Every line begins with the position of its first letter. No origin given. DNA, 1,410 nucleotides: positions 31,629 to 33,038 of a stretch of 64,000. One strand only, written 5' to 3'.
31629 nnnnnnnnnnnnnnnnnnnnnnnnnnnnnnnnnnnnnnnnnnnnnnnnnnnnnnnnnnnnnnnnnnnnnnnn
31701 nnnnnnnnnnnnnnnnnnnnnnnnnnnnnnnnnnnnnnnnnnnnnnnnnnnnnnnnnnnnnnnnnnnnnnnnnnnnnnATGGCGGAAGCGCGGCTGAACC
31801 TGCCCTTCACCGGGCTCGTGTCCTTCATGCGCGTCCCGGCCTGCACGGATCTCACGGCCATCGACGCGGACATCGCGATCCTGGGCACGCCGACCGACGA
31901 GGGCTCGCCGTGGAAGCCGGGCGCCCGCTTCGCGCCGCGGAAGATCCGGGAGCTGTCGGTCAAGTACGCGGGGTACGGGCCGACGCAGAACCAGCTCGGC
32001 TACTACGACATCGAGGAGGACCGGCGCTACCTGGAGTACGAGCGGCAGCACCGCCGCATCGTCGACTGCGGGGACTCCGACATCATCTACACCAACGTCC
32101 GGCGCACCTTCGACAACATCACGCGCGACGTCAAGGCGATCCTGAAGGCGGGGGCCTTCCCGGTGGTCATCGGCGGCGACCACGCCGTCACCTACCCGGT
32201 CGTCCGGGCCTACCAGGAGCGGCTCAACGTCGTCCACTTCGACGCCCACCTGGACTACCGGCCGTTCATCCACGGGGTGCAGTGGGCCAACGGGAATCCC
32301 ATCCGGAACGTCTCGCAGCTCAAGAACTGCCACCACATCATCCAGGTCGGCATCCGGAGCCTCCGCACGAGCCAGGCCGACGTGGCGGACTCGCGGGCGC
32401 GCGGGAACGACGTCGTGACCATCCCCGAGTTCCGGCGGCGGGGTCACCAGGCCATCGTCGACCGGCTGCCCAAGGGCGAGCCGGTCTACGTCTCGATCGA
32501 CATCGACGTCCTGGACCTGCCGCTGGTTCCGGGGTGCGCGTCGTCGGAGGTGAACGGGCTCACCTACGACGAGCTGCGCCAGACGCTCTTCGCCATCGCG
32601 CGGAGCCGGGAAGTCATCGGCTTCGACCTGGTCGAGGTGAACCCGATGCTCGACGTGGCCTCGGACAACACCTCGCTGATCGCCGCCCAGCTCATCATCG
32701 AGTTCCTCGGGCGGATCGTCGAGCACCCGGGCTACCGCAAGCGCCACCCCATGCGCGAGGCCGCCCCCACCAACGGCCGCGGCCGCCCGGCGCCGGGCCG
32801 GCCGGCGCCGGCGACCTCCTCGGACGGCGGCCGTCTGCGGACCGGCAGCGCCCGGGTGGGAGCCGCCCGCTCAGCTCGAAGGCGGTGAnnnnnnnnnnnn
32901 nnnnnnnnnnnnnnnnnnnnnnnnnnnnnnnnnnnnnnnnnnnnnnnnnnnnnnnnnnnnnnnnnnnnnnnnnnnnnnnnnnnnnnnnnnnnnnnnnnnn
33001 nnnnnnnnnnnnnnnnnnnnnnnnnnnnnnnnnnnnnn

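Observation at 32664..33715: A solitary Uma2 nuclease gene sits exactly between two copies of the agmatinase 3' end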

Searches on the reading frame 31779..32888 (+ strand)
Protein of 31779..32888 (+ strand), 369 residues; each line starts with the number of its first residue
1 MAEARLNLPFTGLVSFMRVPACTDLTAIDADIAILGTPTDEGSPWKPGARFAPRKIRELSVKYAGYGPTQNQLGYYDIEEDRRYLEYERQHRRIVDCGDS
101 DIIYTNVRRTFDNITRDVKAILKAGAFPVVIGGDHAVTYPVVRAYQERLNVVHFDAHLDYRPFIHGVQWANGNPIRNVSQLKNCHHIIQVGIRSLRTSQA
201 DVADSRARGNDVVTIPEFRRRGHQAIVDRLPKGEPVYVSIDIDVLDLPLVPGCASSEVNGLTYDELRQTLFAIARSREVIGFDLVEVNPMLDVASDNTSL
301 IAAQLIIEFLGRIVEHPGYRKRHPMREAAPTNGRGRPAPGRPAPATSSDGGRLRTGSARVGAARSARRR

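Call 6: search_protein_families(library=pfam, proteins=[window:31779-32888:+])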
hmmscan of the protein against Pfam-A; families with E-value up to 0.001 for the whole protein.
window:31779-32888:+ (369 aa): 1 family
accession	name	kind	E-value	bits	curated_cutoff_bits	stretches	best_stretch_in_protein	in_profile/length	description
PF00491.26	Arginase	-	8.3e-67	226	22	1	30-310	1-279/280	Arginase family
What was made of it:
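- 31779..32888 (+): Arginase-family (agmatinase-like) gene, 369 aa, intact. Its C-terminus ...ARRR* is the native type. Pfam PF00491 E=8e-67 (call 6).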

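Call 9: find_encoding_contigs(protein=window:31779-32888:+, flank=10000, max_places=10)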
Protein window:31779-32888:+ (369 aa): no gene with exactly this product is on record in the collection.

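Call 10: find_related_loci(query=window:31779-32888:+, collection=genome_contigs, flank=6000)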
Query window:31779-32888:+ (369 aa) in genome_contigs; peptide patterns used: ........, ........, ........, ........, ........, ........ (x = any residue, [..] = any of these).
434 stretches matched a pattern; 299 encode a relative of the query (tblastn E <= 1e-3); the best 80 are kept; 80 distinct loci.
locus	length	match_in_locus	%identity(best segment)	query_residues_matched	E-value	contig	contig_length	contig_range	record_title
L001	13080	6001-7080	85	1-346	0e+0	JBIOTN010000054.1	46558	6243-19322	MAG: Candidatus Rokuibacteriota bacterium isolate MAG159 k127_1735514, whole genome shotgun sequence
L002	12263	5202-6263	86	1-343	0e+0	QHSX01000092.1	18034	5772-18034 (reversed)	MAG: Candidatus Rokuibacteriota bacterium isolate AR20 14_0929_02_40cm_scaffold_1926_curated, whole genome shotgun seque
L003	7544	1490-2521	85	1-343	0e+0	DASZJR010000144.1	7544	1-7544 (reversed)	MAG TPA_asm: Candidatus Dormiibacterota bacterium isolate SMAG_U6634 k141_4679250, whole genome shotgun sequence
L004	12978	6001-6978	88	1-326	0e+0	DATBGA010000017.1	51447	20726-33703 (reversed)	MAG TPA_asm: Candidatus Methylomirabilota bacterium isolate SMAG_U3825 k141_2995126, whole genome shotgun sequence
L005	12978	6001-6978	87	1-326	0e+0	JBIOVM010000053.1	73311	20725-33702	MAG: Candidatus Rokuibacteriota bacterium isolate MAG108 k127_1805716, whole genome shotgun sequence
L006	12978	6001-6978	88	1-326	0e+0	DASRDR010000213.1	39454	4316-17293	MAG TPA_asm: Candidatus Methylomirabilota bacterium isolate SMAG_U9985 k141_2254502, whole genome shotgun sequence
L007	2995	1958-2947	86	1-330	0e+0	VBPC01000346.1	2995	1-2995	MAG: Candidatus Rokuibacteriota bacterium isolate AR_45 14_0927_12_20cm_scaffold_49092, whole genome shotgun sequence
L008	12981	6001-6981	85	3-329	0e+0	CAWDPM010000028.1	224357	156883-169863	MAG: uncultured Candidatus Rokubacteria bacterium isolate MFD04850.bin.1.411 genome assembly, contig: contig_74454, whol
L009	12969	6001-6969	86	3-325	0e+0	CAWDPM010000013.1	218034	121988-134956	MAG: uncultured Candidatus Rokubacteria bacterium isolate MFD04850.bin.1.411 genome assembly, contig: contig_25018, whol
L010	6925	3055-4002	77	4-319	1e-168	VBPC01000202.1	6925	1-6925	MAG: Candidatus Rokuibacteriota bacterium isolate AR_45 14_0927_12_20cm_scaffold_10345, whole genome shotgun sequence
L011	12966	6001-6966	61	1-322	4e-137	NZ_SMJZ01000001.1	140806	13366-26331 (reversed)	Nonomuraea longispora strain KC201 NODE_1_length_140806_cov_21.5871, whole genome shotgun sequence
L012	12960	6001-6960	62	3-322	2e-136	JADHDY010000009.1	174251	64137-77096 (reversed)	Sporosarcina beigongshangi strain REN13 scaffold9, whole genome shotgun sequence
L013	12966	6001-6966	61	1-322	3e-136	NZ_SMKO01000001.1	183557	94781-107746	Nonomuraea deserti strain KC310 NODE_1_length_183557_cov_62.6857, whole genome shotgun sequence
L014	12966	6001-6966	61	1-322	7e-136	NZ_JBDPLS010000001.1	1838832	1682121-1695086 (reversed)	Nonomuraea sp. B1E8 B1E8_contig_1, whole genome shotgun sequence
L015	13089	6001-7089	56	1-367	5e-134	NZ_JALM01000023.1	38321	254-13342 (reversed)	Sciscionella sediminilitoris strain SE31 contig_23, whole genome shotgun sequence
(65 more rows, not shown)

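Call 44: find_homologous_proteins(query=window:31779-32888:+, max_evalue=1e-150)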
Query window:31779-32888:+ (369 aa): 133 proteins with E <= 1e-150 among 8000 candidates; the best 120 are listed.
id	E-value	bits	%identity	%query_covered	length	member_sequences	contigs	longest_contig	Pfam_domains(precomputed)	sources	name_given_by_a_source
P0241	3.9e-220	748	92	95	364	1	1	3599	PF00491.27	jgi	jgi:agmatinase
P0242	1.5e-218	743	90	100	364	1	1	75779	PF00491.27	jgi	jgi:agmatinase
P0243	8.4e-215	731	91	97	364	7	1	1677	PF00491.27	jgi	jgi:agmatinase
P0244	4.7e-210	715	89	96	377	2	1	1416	PF00491.27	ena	-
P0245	1.5e-205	700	85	99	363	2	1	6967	PF00491.27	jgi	jgi:agmatinase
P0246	3.1e-201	686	88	88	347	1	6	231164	PF00491.27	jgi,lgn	jgi:agmatinase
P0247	5.6e-201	685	87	92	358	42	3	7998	PF00491.27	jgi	jgi:agmatinase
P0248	2.4e-200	683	86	93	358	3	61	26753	PF00491.27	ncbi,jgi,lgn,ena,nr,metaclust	ncbi:MAG: arginase [Candidatus Rokuibacteriota bacterium]|nr:MAG: arginase [Candidatus Rokubacteria 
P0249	3.3e-200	683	88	91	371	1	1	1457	PF00491.27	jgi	jgi:agmatinase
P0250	4.8e-200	682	85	91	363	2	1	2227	PF00491.27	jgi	jgi:agmatinase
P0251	7.8e-200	682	85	95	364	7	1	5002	PF00491.27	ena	-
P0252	1.8e-199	680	90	88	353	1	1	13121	PF00491.27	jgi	jgi:agmatinase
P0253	2.6e-199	680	84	95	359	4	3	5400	PF00491.27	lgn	-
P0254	5.4e-199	679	84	97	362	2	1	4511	PF00491.27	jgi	-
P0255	2.8e-198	676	88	88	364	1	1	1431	PF00491.27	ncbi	-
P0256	3.1e-198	676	88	88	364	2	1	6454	PF00491.27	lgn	-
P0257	4.6e-198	676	84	93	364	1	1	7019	PF00491.27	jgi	jgi:agmatinase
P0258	9.5e-198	675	88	88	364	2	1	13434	PF00491.27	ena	-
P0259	1.9e-197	674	88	89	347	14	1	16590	PF00491.27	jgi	jgi:agmatinase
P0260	2.2e-197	674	84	93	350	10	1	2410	PF00491.27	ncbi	-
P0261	2.2e-197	673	88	89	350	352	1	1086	PF00491.27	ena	-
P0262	2.7e-197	673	85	93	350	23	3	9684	PF00491.27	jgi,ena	jgi:agmatinase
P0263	4.6e-197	672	84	94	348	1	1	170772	PF00491.27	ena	-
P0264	4.8e-197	672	87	89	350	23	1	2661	PF00491.27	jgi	-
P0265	5.6e-197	672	81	98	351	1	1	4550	PF00491.27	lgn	-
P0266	5.8e-197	672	88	89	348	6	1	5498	PF00491.27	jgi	jgi:agmatinase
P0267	8.1e-197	672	87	89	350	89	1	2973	PF00491.27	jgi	jgi:agmatinase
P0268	1.1e-196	671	85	93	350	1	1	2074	PF00491.27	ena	-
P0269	1.2e-196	671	84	95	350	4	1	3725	PF00491.27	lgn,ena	-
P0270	2.9e-196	670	85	91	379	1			PF00491.27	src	-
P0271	8.8e-196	668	86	88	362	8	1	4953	PF00491.27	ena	-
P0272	9.9e-196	668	87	88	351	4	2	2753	PF00491.27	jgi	jgi:agmatinase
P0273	1.4e-195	668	87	89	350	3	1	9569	PF00491.27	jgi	jgi:agmatinase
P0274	1.4e-195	668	87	88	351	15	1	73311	PF00491.27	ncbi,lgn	-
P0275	8.0e-195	665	84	91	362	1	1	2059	PF00491.27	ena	-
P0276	2.1e-194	664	82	96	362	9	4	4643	PF00491.27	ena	-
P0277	3.2e-194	663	85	89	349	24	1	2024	PF00491.27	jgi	jgi:agmatinase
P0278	6.0e-194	662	87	88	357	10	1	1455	PF00491.27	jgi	jgi:agmatinase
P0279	1.0e-193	661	88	88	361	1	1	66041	PF00491.27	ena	-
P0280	1.6e-193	661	87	88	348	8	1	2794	PF00491.27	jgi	jgi:agmatinase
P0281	2.3e-193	660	83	93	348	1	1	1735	PF00491.27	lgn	-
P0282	3.1e-193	660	88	88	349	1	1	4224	PF00491.27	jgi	jgi:agmatinase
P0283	8.7e-193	658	83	91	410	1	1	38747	PF00491.27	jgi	jgi:agmatinase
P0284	9.7e-193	658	83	92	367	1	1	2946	PF00491.27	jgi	jgi:agmatinase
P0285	2.4e-192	657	85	88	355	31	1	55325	PF00491.27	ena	-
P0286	2.7e-192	657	83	91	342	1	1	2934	PF00491.27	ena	-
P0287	4.7e-192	656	79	98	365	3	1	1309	PF00491.27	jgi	jgi:agmatinase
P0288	4.8e-192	656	85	88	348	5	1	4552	PF00491.27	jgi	-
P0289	7.5e-192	655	83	91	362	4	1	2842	PF00491.27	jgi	jgi:agmatinase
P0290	1.9e-191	654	85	89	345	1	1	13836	PF00491.27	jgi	-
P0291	8.8e-191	652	84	89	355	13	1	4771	PF00491.27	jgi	jgi:agmatinase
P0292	9.3e-191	652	84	91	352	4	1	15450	PF00491.27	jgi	jgi:agmatinase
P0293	1.3e-189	648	80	95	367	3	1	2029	PF00491.27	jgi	jgi:agmatinase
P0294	1.2e-186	638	81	91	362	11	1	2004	PF00491.27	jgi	jgi:agmatinase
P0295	6.9e-186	636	77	99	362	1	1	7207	PF00491.27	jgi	jgi:agmatinase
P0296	1.2e-184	632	83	88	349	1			PF00491.27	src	-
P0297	6.1e-184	629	80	95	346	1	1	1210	PF00491.27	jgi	-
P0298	1.2e-183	628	82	88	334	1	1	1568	PF00491.27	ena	-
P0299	9.1e-183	625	82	88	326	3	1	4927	PF00491.27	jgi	jgi:agmatinase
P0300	1.2e-181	622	81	89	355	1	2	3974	PF00491.27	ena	-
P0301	5.6e-181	619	82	86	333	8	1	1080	PF00491.27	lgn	-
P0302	5.2e-180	616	80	91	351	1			PF00491.27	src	-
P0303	6.8e-180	616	81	89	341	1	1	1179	PF00491.27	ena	-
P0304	8.5e-179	612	80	88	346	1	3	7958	PF00491.27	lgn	-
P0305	1.5e-178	612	79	89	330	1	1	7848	PF00491.27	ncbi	-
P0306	5.1e-177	606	78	88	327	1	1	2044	PF00491.27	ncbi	-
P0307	5.5e-176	603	79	89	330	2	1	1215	PF00491.27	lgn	-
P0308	1.6e-175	602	79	88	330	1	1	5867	PF00491.27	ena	-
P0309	2.9e-174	597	79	88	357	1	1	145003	PF00491.27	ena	-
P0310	3.2e-174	597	78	88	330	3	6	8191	PF00491.27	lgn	-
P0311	3.9e-174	597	76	91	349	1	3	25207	PF00491.27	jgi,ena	-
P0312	6.1e-174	596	78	90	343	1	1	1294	PF00491.27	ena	-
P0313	1.5e-173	595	78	88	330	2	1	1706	PF00491.27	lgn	-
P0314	3.8e-173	594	78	92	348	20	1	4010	PF00491.27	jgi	jgi:agmatinase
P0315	1.1e-172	592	80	86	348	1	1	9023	PF00491.27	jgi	jgi:agmatinase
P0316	1.2e-171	589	78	87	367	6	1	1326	PF00491.27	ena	-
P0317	1.2e-171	589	77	91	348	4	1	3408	PF00491.27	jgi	jgi:agmatinase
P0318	1.3e-171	589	77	89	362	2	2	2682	PF00491.27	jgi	-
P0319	2.9e-171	588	76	89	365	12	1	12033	PF00491.27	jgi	jgi:agmatinase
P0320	3.2e-171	587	79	87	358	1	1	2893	PF00491.27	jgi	-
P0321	3.7e-171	587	77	88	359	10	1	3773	PF00491.27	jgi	jgi:agmatinase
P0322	4.2e-171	587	77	86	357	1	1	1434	PF00491.27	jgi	jgi:agmatinase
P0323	5.5e-171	587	77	88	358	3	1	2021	PF00491.27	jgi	jgi:agmatinase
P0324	8.6e-171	586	76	91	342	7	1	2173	PF00491.27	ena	-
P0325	9.2e-171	586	76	89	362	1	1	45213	PF00491.27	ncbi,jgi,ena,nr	ncbi:MAG TPA: arginase family protein [Candidatus Methylomirabilis sp.]|nr:arginase family protein [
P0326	1.5e-170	585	74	93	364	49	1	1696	PF00491.27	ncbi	-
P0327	6.7e-170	583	74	92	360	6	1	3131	PF00491.27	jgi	-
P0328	7.0e-170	583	77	88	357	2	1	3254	PF00491.27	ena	-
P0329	2.6e-169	581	77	89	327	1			PF00491.27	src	-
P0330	2.6e-169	581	78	88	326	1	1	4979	PF00491.27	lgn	-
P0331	3.2e-169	581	78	85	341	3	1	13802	PF00491.27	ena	-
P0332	3.8e-169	581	78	88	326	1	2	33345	PF00491.27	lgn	-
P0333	7.9e-169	580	73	92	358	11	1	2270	PF00491.27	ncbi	-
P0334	9.0e-169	579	76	88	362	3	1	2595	PF00491.27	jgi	-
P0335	1.5e-168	579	77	86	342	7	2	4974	PF00491.27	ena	-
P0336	3.8e-168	577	78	88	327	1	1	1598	PF00491.27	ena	-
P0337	5.7e-168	577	74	90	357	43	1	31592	PF00491.27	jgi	-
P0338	5.7e-168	577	76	88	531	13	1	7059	PF00491.27,PF09347.16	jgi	jgi:agmatinase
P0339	1.7e-167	575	75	86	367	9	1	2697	PF00491.27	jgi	jgi:agmatinase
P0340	2.3e-167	575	77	88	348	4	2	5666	PF00491.27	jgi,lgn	jgi:agmatinase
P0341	4.1e-167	574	77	88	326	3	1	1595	PF00491.27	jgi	jgi:agmatinase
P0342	2.3e-166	571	77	88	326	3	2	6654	PF00491.27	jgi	jgi:agmatinase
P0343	3.7e-166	571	78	86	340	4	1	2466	PF00491.27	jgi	jgi:agmatinase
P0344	7.7e-166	570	77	85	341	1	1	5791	PF00491.27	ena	-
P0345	2.0e-165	568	76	85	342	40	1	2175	PF00491.27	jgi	jgi:agmatinase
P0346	2.1e-165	568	74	89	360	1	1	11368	PF00491.27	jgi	jgi:agmatinase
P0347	2.3e-165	568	76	85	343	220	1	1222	PF00491.27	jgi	-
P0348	9.1e-165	566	75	88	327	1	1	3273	PF00491.27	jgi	jgi:agmatinase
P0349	1.1e-164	566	76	88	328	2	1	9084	PF00491.27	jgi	jgi:agmatinase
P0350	1.4e-164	566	76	88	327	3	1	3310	PF00491.27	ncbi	-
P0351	2.3e-164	565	75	88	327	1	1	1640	PF00491.27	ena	-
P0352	3.6e-164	564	76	86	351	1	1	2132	PF00491.27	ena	-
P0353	3.6e-164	564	76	86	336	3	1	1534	PF00491.27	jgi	jgi:agmatinase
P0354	1.1e-163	563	76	85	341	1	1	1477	PF00491.27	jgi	jgi:agmatinase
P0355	3.7e-163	561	75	86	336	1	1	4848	PF00491.27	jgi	jgi:agmatinase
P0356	1.1e-162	559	75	87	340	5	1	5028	PF00491.27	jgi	jgi:agmatinase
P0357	1.6e-162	559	75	86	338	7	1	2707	PF00491.27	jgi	-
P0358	3.0e-162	558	73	89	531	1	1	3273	PF00491.27,PF09347.16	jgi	jgi:agmatinase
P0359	3.6e-162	558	78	86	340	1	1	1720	PF00491.27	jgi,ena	jgi:agmatinase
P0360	2.9e-161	555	83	80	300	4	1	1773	PF00491.27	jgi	jgi:agmatinase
